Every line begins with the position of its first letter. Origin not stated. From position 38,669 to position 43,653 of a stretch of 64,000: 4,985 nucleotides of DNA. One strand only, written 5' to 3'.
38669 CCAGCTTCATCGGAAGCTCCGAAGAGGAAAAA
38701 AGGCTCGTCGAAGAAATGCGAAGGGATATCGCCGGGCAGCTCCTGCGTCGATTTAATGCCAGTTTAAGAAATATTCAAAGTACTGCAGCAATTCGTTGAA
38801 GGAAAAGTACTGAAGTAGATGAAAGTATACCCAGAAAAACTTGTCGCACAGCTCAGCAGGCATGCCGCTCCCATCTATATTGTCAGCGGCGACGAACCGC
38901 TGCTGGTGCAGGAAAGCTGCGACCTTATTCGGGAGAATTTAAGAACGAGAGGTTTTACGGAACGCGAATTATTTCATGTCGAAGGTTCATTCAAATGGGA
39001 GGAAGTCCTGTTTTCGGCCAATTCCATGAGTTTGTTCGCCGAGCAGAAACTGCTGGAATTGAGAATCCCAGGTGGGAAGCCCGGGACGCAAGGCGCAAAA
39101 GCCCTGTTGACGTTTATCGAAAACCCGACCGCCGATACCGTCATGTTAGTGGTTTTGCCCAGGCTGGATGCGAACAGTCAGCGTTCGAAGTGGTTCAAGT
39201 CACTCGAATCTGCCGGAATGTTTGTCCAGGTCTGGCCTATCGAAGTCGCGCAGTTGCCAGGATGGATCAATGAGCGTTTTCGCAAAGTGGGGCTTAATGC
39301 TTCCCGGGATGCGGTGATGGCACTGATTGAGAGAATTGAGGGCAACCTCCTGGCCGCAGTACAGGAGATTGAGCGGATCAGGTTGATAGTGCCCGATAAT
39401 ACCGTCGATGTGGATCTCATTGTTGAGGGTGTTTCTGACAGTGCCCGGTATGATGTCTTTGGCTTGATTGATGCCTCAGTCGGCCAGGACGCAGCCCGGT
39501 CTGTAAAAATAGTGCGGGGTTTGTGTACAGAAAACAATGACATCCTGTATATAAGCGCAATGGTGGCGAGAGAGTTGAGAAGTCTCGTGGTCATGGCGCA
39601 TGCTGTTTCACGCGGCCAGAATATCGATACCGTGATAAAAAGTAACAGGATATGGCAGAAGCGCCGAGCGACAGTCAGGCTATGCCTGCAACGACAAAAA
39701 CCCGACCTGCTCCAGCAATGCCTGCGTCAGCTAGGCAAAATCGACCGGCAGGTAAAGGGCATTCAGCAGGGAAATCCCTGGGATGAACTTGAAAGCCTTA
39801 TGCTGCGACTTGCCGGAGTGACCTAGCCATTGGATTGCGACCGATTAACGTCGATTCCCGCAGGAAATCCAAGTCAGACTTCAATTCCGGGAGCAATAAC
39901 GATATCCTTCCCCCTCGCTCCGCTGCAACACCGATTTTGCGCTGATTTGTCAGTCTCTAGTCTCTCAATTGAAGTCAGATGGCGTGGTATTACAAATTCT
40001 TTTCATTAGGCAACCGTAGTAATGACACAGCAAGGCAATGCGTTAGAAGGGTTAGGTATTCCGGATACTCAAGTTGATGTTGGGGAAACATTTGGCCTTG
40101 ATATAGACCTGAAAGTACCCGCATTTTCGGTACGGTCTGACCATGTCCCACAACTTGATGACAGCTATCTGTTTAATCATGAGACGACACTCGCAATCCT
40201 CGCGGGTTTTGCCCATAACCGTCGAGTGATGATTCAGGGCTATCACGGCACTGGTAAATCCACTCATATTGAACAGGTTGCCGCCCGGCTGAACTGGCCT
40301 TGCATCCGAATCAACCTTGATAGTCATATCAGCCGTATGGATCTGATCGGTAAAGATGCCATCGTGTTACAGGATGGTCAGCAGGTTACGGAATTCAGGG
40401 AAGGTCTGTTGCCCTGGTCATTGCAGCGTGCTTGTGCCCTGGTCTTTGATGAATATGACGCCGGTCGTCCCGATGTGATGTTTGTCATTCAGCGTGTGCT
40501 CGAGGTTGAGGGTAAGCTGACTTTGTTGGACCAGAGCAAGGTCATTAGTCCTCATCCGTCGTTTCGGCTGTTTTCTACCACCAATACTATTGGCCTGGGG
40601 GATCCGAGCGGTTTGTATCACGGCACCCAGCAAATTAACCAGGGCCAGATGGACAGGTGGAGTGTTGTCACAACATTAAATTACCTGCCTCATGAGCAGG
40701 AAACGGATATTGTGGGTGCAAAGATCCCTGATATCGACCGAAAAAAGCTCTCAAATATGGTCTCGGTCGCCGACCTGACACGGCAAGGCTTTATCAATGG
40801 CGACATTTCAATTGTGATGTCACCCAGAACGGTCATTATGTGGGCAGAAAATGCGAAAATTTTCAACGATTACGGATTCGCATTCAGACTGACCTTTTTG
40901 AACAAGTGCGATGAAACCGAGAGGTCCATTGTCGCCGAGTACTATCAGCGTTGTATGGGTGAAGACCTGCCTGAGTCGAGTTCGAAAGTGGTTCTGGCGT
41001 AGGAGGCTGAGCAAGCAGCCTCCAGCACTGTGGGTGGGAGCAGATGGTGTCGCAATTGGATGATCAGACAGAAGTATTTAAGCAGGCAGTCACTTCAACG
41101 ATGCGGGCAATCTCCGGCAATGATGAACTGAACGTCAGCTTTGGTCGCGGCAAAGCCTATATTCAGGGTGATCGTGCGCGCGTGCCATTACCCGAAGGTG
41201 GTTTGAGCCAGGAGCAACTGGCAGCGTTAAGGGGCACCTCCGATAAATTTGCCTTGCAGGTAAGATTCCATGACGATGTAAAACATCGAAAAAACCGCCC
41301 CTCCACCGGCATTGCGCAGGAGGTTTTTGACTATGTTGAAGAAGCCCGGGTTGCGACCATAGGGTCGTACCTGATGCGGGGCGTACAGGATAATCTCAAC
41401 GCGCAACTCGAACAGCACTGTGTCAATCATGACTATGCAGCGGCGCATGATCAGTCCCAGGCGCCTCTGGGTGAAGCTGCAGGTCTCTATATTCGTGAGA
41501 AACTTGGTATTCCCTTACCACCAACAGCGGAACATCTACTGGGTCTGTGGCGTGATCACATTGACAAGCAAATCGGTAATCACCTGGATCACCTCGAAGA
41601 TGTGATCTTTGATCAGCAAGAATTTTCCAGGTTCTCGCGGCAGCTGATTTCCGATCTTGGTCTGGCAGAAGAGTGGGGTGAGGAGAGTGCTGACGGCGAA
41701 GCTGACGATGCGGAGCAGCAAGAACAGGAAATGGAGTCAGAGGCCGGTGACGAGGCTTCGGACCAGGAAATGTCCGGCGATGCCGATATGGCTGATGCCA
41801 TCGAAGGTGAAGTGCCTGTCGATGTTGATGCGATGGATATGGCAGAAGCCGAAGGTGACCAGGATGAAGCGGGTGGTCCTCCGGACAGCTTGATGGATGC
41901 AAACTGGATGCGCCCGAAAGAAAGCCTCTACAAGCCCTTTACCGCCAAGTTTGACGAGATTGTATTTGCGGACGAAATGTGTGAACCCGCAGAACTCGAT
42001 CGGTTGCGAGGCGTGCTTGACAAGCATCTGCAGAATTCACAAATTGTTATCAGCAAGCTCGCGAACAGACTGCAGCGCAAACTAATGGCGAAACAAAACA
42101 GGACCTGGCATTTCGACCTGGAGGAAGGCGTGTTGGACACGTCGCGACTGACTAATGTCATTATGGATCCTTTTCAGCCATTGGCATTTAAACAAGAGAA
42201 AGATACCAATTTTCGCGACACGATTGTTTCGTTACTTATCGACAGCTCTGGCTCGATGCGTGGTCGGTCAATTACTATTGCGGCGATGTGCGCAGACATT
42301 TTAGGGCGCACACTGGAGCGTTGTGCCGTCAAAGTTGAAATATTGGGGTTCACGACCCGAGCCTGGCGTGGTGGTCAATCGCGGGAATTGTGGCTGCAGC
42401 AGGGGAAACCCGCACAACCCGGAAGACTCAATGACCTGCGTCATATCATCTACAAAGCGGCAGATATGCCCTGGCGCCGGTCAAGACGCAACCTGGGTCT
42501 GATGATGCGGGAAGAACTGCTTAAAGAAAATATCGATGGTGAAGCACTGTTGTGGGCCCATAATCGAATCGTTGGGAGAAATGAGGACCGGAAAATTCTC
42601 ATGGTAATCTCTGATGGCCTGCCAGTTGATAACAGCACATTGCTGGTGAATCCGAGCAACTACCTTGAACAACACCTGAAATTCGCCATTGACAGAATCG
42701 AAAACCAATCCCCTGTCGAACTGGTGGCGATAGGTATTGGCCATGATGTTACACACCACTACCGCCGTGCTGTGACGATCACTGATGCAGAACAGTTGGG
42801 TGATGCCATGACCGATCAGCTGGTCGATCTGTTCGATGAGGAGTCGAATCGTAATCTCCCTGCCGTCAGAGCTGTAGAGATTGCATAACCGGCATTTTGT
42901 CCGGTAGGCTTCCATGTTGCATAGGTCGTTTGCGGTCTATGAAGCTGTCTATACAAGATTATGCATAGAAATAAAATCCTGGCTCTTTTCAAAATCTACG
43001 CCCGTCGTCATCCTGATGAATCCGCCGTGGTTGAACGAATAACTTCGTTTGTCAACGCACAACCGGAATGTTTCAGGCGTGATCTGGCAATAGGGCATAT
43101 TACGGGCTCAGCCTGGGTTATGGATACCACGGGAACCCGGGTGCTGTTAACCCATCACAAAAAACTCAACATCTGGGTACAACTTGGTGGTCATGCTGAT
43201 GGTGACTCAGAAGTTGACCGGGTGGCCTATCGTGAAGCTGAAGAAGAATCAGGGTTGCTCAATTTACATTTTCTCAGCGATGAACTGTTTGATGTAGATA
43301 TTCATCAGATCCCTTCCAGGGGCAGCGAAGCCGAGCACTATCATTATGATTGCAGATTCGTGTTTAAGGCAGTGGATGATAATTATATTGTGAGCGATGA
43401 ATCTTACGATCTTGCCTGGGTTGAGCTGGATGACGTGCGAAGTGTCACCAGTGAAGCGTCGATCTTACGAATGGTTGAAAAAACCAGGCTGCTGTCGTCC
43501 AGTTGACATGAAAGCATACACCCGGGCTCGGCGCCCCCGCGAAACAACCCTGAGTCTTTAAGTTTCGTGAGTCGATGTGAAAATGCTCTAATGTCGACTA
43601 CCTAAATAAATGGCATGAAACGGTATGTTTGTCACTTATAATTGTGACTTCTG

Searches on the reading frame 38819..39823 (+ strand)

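Call 47: search_protein_families(library=pfam, proteins=[window:38819-39823:+], max_evalue=0.0001)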
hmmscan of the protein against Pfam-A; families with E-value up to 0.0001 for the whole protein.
window:38819-39823:+ (335 aa): 3 families
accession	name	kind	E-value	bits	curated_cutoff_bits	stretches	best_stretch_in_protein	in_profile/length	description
PF06144.19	DNA_pol3_delta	-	3.4e-15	56.6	21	1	20-134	1-119/124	DNA polymerase III, delta subunit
PF14840.11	DNA_pol3_delt_C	-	4e-08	34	27.3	1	214-332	2-119/125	Processivity clamp loader gamma complex DNA pol III C-term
PF21694.2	DNA_pol3_delta_C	-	5.3e-07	30.1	27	1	212-316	3-107/121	DNA polymerase III delta subunit, C-terminal domain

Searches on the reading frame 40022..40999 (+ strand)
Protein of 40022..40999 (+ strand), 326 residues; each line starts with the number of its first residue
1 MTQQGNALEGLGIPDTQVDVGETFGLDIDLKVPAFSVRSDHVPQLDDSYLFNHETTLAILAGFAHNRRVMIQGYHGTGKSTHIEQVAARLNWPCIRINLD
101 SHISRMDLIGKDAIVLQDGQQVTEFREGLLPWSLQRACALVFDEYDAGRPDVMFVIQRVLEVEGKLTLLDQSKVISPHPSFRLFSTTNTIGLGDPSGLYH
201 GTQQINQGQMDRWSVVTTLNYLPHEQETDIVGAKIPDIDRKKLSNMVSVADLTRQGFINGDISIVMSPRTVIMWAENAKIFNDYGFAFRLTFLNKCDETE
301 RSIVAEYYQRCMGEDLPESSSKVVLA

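Call 47: search_protein_families(library=pfam, proteins=[window:40022-40999:+], max_evalue=0.0001)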
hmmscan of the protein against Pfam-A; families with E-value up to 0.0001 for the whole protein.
window:40022-40999:+ (326 aa): 2 families
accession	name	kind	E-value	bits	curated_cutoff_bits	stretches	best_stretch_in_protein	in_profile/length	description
PF12556.13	CobS_N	-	9.3e-14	51.3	22.2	1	13-42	5-34/34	Cobaltochelatase CobS subunit N terminal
PF07728.20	AAA_5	-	2.6e-10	40.9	22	1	69-191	2-125/139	AAA domain (dynein-related subfamily)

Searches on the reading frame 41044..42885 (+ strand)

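Call 47: search_protein_families(library=pfam, proteins=[window:41044-42885:+], max_evalue=0.0001)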
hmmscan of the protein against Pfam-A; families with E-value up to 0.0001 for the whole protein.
window:41044-42885:+ (614 aa): 2 families
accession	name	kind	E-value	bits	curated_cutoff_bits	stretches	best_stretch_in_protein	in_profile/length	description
PF11775.14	CobT_C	-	2.8e-96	321.9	21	1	382-598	2-219/220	Cobalamin biosynthesis protein CobT VWA domain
PF06213.17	CobT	-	6.6e-70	236.2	26.1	1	7-268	2-268/276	Cobalamin biosynthesis protein CobT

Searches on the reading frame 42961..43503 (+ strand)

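Call 48: search_protein_families(library=pfam, proteins=[window:42961-43503:+], max_evalue=0.0001)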
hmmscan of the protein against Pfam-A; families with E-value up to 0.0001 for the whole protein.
window:42961-43503:+ (181 aa): 1 family
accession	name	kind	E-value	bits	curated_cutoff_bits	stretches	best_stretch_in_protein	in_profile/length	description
PF00293.34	NUDIX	-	4.7e-08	33.5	21.1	1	51-159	8-118/134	NUDIX domain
